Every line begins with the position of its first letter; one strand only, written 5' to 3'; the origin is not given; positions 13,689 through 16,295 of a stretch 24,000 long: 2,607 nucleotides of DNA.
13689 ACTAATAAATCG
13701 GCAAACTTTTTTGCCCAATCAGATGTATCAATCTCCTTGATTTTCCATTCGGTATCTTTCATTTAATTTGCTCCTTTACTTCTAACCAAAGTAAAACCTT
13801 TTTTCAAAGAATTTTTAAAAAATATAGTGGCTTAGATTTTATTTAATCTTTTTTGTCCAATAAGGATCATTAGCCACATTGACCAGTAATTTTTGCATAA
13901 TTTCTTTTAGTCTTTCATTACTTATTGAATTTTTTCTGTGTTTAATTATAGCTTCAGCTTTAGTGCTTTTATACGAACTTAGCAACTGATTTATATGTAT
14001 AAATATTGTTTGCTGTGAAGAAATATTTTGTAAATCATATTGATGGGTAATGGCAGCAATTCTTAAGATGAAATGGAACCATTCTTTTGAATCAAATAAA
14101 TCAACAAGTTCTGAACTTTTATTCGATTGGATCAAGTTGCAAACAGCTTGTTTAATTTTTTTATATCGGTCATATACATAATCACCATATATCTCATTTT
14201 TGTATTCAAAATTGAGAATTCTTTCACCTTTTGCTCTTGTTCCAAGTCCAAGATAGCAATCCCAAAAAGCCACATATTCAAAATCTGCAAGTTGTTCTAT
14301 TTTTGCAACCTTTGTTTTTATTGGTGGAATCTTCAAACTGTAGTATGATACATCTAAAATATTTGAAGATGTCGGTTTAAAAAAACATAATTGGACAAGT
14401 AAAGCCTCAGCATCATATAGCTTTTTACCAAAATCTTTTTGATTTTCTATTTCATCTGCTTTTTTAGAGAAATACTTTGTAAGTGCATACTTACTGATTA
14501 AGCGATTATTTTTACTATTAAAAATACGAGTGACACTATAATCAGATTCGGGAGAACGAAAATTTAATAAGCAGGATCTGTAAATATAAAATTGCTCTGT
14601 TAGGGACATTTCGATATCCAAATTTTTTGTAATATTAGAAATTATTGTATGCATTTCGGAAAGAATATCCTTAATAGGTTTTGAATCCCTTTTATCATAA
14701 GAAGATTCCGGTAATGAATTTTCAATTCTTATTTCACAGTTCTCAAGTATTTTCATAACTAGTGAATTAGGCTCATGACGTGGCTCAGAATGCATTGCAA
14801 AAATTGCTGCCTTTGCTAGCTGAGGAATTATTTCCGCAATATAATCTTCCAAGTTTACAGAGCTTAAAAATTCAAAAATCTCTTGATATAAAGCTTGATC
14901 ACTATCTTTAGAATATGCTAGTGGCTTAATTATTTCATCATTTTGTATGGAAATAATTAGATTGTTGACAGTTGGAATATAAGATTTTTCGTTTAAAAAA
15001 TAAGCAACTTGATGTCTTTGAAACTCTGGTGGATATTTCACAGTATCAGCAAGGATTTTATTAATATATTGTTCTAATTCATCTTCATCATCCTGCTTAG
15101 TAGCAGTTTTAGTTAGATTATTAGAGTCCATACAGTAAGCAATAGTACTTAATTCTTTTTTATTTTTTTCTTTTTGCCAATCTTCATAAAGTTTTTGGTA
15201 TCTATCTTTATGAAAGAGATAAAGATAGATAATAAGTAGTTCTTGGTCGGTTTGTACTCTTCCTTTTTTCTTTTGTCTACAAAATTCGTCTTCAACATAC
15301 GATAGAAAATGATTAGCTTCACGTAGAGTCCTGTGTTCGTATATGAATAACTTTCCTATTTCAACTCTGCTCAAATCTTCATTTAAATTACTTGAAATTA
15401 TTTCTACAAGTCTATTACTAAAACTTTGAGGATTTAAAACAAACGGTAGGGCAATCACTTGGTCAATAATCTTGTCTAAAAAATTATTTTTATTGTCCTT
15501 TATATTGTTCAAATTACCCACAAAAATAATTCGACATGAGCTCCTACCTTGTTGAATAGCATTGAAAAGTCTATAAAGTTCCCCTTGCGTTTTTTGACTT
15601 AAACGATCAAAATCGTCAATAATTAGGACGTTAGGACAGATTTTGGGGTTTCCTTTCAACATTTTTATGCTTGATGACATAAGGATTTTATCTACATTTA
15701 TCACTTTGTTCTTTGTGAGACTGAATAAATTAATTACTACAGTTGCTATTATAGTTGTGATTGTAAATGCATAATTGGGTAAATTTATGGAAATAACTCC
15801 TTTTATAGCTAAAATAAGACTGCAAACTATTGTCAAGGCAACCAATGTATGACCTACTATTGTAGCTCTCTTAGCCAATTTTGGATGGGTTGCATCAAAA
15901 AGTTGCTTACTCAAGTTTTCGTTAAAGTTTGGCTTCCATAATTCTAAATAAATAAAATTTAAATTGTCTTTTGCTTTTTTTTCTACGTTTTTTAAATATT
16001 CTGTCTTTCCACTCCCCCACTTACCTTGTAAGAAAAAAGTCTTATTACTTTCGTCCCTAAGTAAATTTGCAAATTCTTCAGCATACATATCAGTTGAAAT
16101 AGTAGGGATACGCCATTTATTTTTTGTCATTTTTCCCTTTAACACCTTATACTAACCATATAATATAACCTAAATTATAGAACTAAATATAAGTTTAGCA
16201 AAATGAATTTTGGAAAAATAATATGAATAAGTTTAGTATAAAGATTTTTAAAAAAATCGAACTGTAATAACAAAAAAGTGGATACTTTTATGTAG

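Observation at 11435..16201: Tandem pair of diverged KAP-type (TM-helices-inside-the-P-loop) NTPases forming a dedicated operon: candidate uncharacterised two-gene conflict/defence module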

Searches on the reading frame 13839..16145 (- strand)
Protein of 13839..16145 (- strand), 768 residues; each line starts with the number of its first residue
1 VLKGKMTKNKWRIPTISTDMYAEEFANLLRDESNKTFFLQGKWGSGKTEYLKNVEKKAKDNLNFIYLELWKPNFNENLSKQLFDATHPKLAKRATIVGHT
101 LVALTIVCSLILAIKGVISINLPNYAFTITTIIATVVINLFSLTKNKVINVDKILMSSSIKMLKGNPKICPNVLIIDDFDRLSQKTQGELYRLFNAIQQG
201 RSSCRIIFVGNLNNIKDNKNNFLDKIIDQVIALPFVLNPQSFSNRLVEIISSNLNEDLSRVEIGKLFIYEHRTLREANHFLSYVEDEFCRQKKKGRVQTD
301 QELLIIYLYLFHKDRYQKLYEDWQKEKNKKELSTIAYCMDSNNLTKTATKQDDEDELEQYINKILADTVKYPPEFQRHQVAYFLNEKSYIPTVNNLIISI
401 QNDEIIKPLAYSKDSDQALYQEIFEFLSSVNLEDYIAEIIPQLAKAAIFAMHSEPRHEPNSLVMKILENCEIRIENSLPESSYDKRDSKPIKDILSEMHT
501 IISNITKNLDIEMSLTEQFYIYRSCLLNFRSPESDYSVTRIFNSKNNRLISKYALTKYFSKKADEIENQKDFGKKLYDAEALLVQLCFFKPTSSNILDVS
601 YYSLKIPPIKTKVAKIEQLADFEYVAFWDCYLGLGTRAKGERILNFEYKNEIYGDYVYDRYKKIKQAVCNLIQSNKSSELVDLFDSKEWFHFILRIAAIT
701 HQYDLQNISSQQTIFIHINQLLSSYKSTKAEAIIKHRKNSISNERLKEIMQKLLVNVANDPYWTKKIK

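Call 3: search_protein_families(library=pfam, proteins=[window:13839-16145:-], max_evalue=1)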
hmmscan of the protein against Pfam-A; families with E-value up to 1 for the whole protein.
window:13839-16145:- (768 aa): 14 families
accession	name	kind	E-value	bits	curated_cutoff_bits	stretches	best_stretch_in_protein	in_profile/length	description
PF07693.20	KAP_NTPase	-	1.8e-14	54.1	20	1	20-243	3-231/293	KAP family P-loop domain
PF13401.12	AAA_22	-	1.4e-08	35.5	27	1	37-211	8-123/130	AAA domain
PF00308.24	Bac_DnaA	-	0.0011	19.6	23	1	156-200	84-129/162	Bacterial DnaA ATPAse domain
PF00004.35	AAA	-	0.0038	18.1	21.2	1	136-212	27-110/131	ATPase family associated with various cellular activities (AAA)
PF14532.12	Sigma54_activ_2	-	0.0084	16.8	25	1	169-217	68-114/138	Sigma-54 interaction domain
PF00715.22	IL2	-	0.035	14.5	26.2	0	474-523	11-62/145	Interleukin 2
PF12775.13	AAA_7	-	0.047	13.7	25.8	1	8-68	9-68/181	P-loop containing dynein motor region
PF13191.12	AAA_16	-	0.058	14.3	32.6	1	35-201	25-162/167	AAA ATPase domain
PF05729.18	NACHT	-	0.071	13.4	26.7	0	36-59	2-25/167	NACHT domain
PF00428.24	Ribosomal_60s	-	0.073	14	28.1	0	463-499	7-43/88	60s Acidic ribosomal protein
PF13173.12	AAA_14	-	0.11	13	27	1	34-82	2-50/129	AAA domain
PF14769.11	CLAMP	-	0.16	12.9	22.7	1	495-559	16-81/99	Flagellar C1a complex subunit C1a-32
PF07728.20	AAA_5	-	0.19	12.1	22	0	171-196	67-92/139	AAA domain (dynein-related subfamily)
PF25199.1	nSTAND_NTPase5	-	0.2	11.9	34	0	23-57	30-64/145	Novel STAND NTPase 5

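Call 4: search_protein_families(library=padloc, proteins=[window:13839-16145:-], max_evalue=1)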
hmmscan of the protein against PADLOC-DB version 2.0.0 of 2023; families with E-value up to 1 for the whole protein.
window:13839-16145:- (768 aa): 0 families

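Call 13: find_homologous_proteins(query=window:13839-16130:-)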
Query window:13839-16130:- (763 aa): 134 proteins with E <= 0.001 among 8000 candidates; the best 120 are listed.
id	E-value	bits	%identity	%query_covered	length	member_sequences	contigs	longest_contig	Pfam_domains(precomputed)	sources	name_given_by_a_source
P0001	0.0e+0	1618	96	100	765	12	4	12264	PF07693.21,PF13401.13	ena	-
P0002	0.0e+0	1097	68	100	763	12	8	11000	PF07693.21,PF13401.13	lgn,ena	-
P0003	0.0e+0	1091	68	100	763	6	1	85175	PF07693.21,PF13401.13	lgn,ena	-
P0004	5.0e-292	989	66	95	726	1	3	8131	-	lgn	-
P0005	1.6e-191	657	47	100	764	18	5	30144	PF07693.21,PF13401.13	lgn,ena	-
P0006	2.3e-190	653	47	100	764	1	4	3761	PF07693.21,PF13401.13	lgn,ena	-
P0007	3.0e-183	629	45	100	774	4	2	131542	PF07693.21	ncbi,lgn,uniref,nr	ncbi:P-loop NTPase fold protein [Lactobacillus helsingborgensis]|uniref:P-loop NTPase fold protein n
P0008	3.5e-173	596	44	100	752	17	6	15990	PF07693.21,PF13401.13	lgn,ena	-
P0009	9.0e-170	585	44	100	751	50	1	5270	PF07693.21,PF13401.13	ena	-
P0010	4.8e-152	526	41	100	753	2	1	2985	PF07693.21,PF13401.13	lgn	-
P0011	4.0e-150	520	40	100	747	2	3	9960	PF07693.21,PF13401.13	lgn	-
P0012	1.7e-146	508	39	100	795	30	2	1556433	PF07693.21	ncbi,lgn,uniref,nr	ncbi:P-loop NTPase fold protein [Lactobacillus apis]|uniref:P-loop NTPase fold protein n=1 Tax=Lacto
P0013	6.2e-145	503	42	86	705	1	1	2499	PF07693.21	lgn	-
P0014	2.5e-140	487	41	86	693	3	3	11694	PF07693.21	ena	-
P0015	9.6e-140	486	41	86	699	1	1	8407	PF07693.21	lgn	-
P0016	3.5e-139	484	41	86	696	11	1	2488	PF07693.21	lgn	-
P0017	1.6e-138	482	40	86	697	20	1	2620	PF07693.21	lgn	-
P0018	4.6e-116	407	40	86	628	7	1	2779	PF07693.21,PF13401.13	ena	-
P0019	7.0e-116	407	36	100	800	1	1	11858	PF07693.21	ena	-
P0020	1.6e-113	399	36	100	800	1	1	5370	PF07693.21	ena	-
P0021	4.2e-113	397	36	100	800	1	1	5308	PF07693.21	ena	-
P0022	1.7e-111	392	35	100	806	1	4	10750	PF07693.21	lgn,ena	-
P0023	6.5e-111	390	36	100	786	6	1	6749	PF07693.21,PF13401.13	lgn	-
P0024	1.5e-108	382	41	67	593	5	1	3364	PF07693.21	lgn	-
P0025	3.3e-104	368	34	100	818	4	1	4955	PF07693.21,PF13401.13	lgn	-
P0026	2.5e-99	352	35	85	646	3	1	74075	PF07693.21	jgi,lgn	jgi:hypothetical protein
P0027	3.4e-99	351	35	85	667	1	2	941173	PF07693.21,PF13604.13,PF13401.13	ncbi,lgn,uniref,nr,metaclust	ncbi:hypothetical protein FHX77_000323 [Bifidobacterium commune]|uniref:KAP family P-loop domain-con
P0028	1.2e-98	350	35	85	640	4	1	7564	PF07693.21,PF13401.13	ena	-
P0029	2.5e-97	345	34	85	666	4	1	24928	PF07693.21,PF13604.13,PF13401.13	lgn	-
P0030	1.2e-96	343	34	85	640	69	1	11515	PF07693.21,PF13401.13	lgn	-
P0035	7.9e-93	330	35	85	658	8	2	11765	PF07693.21,PF13401.13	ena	-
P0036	3.2e-92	328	34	84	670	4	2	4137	PF07693.21,PF13401.13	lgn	-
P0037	2.7e-91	325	35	86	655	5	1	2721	PF07693.21,PF13401.13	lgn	-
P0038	3.9e-91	325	35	86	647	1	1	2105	PF07693.21,PF13401.13,PF13191.13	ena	-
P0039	2.7e-88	315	35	85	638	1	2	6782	PF07693.21,PF13245.13,PF13401.13,PF13191.13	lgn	-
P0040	2.8e-88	315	35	86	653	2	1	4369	PF07693.21,PF13401.13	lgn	-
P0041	3.5e-87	312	34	86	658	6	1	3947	PF07693.21,PF13401.13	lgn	-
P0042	4.1e-87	312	41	60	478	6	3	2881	PF07693.21,PF13401.13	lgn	-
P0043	7.2e-87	311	35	86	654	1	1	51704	PF07693.21,PF13401.13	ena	-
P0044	3.6e-86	308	34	86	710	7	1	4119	PF07693.21,PF13401.13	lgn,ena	-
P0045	8.1e-86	307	33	85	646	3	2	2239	PF07693.21,PF13401.13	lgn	-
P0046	5.2e-85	305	33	85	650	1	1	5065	PF07693.21,PF13401.13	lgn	-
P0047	7.0e-85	304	34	85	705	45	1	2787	PF07693.21,PF13401.13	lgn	-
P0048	1.2e-84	303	34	73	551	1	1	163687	PF07693.21,PF13401.13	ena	-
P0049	7.5e-75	271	31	85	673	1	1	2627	PF07693.21,PF13401.13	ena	-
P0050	8.9e-75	271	37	59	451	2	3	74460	PF07693.21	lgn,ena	-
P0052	9.9e-73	264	31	85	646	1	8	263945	PF07693.21,PF13401.13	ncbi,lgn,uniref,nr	ncbi:P-loop NTPase fold protein [Erysipelothrix rhusiopathiae]|uniref:P-loop NTPase fold protein n=1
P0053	4.2e-72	262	32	85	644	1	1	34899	PF07693.21,PF13401.13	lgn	-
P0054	7.2e-71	258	31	85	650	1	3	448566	PF07693.21,PF13401.13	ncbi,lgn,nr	ncbi:P-loop NTPase fold protein [Erysipelothrix rhusiopathiae]|nr:P-loop NTPase fold protein [Erysip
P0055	4.2e-70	255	30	76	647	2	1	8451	PF07693.21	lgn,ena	-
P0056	2.8e-68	249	30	85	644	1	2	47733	PF07693.21,PF13401.13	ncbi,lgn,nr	ncbi:P-loop NTPase fold protein [Erysipelothrix rhusiopathiae]|nr:P-loop NTPase fold protein [Erysip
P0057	3.2e-68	249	30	85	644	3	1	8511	PF07693.21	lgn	-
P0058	2.0e-67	246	30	85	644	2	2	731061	PF07693.21,PF13401.13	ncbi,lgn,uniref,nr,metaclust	ncbi:P-loop NTPase fold protein [Erysipelothrix tonsillarum]|uniref:P-loop NTPase fold protein n=1 T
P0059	5.8e-67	245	31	85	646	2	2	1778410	PF07693.21,PF13401.13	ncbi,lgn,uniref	ncbi:P-loop NTPase fold protein [Erysipelothrix sp. P66]|uniref:P-loop NTPase fold protein n=1 Tax=E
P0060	9.7e-67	244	31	85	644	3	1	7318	PF07693.21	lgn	-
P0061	1.1e-65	241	30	85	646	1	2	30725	PF07693.21,PF13401.13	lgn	-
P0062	1.5e-65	240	31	86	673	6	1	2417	PF07693.21,PF13401.13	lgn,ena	-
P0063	2.8e-65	239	31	86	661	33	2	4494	PF07693.21,PF13401.13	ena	-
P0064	4.1e-65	239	30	86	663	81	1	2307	PF07693.21,PF13401.13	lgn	-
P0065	3.5e-63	232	31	86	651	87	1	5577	PF07693.21,PF13401.13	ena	-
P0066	5.0e-62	229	30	86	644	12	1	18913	PF07693.21,PF13401.13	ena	-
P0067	2.3e-61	226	29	86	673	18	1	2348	PF07693.21,PF13401.13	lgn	-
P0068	2.2e-60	223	30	86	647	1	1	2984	PF07693.21,PF13401.13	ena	-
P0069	6.2e-60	222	30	86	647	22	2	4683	PF07693.21,PF13401.13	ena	-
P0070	2.2e-59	220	30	86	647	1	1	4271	PF07693.21,PF13401.13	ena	-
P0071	6.3e-59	218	30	86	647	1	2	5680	PF07693.21,PF13401.13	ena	-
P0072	6.4e-58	215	31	85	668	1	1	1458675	PF07693.21,PF13401.13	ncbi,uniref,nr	ncbi:ATP-binding protein [Fructilactobacillus myrtifloralis]|uniref:ATP-binding protein n=1 Tax=Fruc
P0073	5.5e-54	202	32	60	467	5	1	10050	PF07693.21,PF13401.13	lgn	-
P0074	2.1e-53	200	28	86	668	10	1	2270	PF07693.21,PF13401.13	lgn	-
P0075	2.5e-53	200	30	86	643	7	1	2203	PF07693.21,PF13401.13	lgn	-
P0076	4.9e-53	199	30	86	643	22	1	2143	PF07693.21,PF13401.13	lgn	-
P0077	5.8e-53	199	29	86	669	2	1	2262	PF07693.21,PF13401.13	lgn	-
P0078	2.2e-52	197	28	86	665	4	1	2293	PF07693.21,PF13401.13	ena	-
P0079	1.2e-43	168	35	50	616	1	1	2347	PF07693.21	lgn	-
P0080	2.6e-42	163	29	82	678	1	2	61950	PF07693.21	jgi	jgi:hypothetical protein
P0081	4.8e-42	163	32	55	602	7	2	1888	PF07693.21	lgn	-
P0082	9.7e-41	158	33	52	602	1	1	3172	PF07693.21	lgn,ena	-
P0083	1.8e-40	157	33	52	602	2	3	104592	PF07693.21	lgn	-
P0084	3.0e-40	157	32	54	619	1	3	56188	PF07693.21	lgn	-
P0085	3.2e-40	157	31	54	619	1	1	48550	PF07693.21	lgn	-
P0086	6.0e-40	156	31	53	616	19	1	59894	PF07693.21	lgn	-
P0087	1.6e-39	154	32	52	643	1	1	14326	PF07693.21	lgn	-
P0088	2.2e-39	154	31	55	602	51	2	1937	PF07693.21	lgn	-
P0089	8.3e-39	152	31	54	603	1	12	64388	PF07693.21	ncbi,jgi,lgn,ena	-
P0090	8.3e-39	152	31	54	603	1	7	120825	PF07693.21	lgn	-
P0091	9.0e-39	152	29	68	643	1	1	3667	PF07693.21,PF13401.13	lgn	-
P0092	9.9e-39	152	31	54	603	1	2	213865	PF07693.21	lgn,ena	-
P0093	1.7e-36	144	33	54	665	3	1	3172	PF07693.21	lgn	-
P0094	7.0e-35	139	31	61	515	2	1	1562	PF07693.21,PF13401.13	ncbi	ncbi:P-loop NTPase fold protein, partial [Lactococcus garvieae]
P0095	8.0e-35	139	31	61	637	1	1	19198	PF07693.21,PF13401.13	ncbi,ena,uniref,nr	ncbi:P-loop NTPase fold protein [Lactococcus garvieae]|uniref:P-loop NTPase fold protein n=3 Tax=Lac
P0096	1.8e-34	138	37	39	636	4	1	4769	PF07693.21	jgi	-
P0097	3.2e-34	137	32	54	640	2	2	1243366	PF07693.21,PF13401.13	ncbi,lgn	ncbi:MAG: P-loop NTPase fold protein [Enterococcus durans]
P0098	5.5e-32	129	31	50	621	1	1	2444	PF07693.21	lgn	-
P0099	7.7e-32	129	33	49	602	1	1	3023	PF07693.21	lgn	-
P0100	9.5e-32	129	33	47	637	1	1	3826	PF07693.21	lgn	-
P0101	1.1e-31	128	30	54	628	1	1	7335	PF07693.21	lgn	-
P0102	1.2e-31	128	34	40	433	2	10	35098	PF07693.21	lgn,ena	-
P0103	2.0e-31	127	35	49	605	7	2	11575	PF07693.21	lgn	-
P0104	2.2e-31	127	30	49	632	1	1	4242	PF07693.21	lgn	-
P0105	3.1e-31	127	33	48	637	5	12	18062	PF07693.21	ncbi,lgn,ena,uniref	ncbi:P-loop NTPase fold protein [Enterococcus gallinarum]|uniref:P-loop NTPase fold protein n=1 Tax=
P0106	3.7e-31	127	33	51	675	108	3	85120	PF07693.21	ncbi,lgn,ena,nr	ncbi:protein MraZ [Enterococcus faecalis]|nr:protein MraZ [Enterococcus faecalis]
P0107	2.2e-30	124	27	62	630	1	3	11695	PF07693.21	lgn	-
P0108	4.2e-30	123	31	51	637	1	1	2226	PF07693.21,PF13401.13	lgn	-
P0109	2.2e-29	121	30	54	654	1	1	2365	PF07693.21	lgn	-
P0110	3.4e-29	120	27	62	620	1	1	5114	PF07693.21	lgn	-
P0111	4.0e-29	120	27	62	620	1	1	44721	PF07693.21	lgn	-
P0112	5.5e-29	119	31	40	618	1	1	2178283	PF07693.21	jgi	jgi:hypothetical protein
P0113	1.4e-28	118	27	62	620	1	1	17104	PF07693.21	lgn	-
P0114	3.1e-28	117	32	44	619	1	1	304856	PF07693.21,PF13401.13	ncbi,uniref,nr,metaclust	ncbi:hypothetical protein BG261_00605 [Floricoccus tropicus]|uniref:KAP NTPase domain-containing pro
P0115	3.2e-28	117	31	49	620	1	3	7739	PF07693.21,PF02367.24,PF13401.13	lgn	-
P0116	6.8e-28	116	28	59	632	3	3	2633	PF07693.21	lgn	-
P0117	6.6e-27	113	32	49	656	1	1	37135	PF07693.21,PF02367.24,PF13401.13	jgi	-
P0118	1.6e-26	111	30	49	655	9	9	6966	PF07693.21,PF13401.13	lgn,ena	-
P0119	1.3e-25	108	30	55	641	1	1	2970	PF07693.21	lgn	-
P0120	4.8e-25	106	39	17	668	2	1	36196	PF07693.21,PF00004.36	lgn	-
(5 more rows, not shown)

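Call 20: find_related_loci(query=A1, collection=genome_contigs, flank=8000)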
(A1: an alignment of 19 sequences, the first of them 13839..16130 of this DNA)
Query A1 (763 aa) in genome_contigs; peptide patterns used: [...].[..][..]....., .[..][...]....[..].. (x = any residue, [..] = any of these).
256 stretches matched a pattern; 96 encode a relative of the query (tblastn E <= 1e-3); the best 80 are kept; 80 distinct loci.
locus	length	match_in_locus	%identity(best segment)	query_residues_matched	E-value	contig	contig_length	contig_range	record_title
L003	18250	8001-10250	44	1-762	2e-180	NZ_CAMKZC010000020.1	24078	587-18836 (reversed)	MAG: uncultured Lactobacillus sp. isolate SRR7287212_bin.11_metawrap_v1.3.0_MAG ERZ10357996_432, whole genome shotgun se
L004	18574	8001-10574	47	1-763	0e+0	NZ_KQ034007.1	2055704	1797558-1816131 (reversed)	Lactobacillus kimbladii strain Hma2 Hma2_scaffold2, whole genome shotgun sequence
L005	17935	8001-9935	35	7-655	2e-104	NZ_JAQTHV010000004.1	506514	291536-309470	Bifidobacterium sp. ESL0784 NODE_4_length_506514_cov_162.936855, whole genome shotgun sequence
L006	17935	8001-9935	34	7-655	8e-102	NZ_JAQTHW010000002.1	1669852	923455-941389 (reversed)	Bifidobacterium sp. ESL0763 ESL0763_2, whole genome shotgun sequence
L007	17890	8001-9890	33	7-655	4e-92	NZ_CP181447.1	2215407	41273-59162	Bifidobacterium asteroides strain IBH003BA chromosome, complete genome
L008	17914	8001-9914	34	3-657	1e-91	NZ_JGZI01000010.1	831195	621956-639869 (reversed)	Bifidobacterium psychraerophilum strain LMG 21775 Contig10, whole genome shotgun sequence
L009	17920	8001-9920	31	6-664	3e-83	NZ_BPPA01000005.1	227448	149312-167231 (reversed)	Lactobacillus huangpiensis strain F306-1 contig5, whole genome shotgun sequence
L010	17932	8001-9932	35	8-655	4e-103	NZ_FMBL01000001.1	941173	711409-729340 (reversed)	Bifidobacterium commune strain R-52791, whole genome shotgun sequence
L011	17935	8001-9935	31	6-659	2e-79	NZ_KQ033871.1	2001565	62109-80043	Lactobacillus kullabergensis strain Biut2 Biut2_scaffold2, whole genome shotgun sequence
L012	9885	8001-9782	30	6-627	3e-74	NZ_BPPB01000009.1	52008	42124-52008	Lactobacillus laiwuensis strain F551-2 contig9, whole genome shotgun sequence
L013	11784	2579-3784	33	5-424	5e-47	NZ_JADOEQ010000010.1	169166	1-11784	Enterococcus sp. BWR-S5 contig10, whole genome shotgun sequence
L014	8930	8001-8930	35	6-299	7e-47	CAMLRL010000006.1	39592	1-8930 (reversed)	MAG: uncultured Lactobacillus sp. isolate SRR12181025_bin.3_metawrap_v1.3.0_MAG genome assembly, contig: ERZ12593184_128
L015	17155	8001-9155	32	11-417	6e-46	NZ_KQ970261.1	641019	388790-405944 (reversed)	Streptococcus mitis strain DD28 scaffold00001, whole genome shotgun sequence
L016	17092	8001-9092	33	7-398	4e-46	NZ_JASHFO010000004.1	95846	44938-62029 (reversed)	Streptococcus infantis strain OMI845 OMI845_00004, whole genome shotgun sequence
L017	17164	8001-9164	32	8-417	3e-45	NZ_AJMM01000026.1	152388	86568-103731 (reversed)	Streptococcus sp. SK643 contig00004, whole genome shotgun sequence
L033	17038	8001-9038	33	11-383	2e-42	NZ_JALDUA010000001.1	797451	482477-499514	Streptococcus oralis strain S57 NODE_1_length_797451_cov_98.266382, whole genome shotgun sequence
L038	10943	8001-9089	33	7-402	2e-41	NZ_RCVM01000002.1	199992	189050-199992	Streptococcus hillyeri strain 28462 NODE_2_length_199992_cov_76.4943, whole genome shotgun sequence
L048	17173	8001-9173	32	1-416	3e-39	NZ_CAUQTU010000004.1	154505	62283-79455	MAG: uncultured Streptococcus sp. isolate ERR9968858_bin.7_MetaWRAP_v1.3_MAG ERZ21615861.19, whole genome shotgun sequen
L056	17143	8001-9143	32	11-416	4e-38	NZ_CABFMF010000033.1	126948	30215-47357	Uncultured Streptococcus sp., whole genome shotgun sequence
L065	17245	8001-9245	29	17-482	1e-34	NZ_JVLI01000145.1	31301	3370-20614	Streptococcus pseudopneumoniae strain 330_SPSE 634_31301_696502, whole genome shotgun sequence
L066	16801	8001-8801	34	11-293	3e-34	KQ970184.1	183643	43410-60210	Streptococcus oralis strain DD21 genomic scaffold scaffold00004, whole genome shotgun sequence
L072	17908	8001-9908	30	7-655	5e-72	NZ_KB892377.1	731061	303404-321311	Erysipelothrix tonsillarum DSM 14972 B096DRAFT_scaffold_0.1, whole genome shotgun sequence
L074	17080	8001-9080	30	11-398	7e-41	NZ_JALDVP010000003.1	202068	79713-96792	Streptococcus sp. oral taxon 431 strain S05 NODE_3_length_202068_cov_55.061907, whole genome shotgun sequence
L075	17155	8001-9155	28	1-423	2e-28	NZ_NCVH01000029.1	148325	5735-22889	Streptococcus mitis strain RH_17439_08 s_mitis_RH_17439_08_ID_9, whole genome shotgun sequence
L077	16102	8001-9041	30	1-387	7e-35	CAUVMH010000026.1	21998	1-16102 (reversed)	MAG TPA_asm: uncultured Streptococcus sp. isolate SRR23388462_bin.38_MetaWRAP_v1.3_MAG genome assembly, contig: ERZ21659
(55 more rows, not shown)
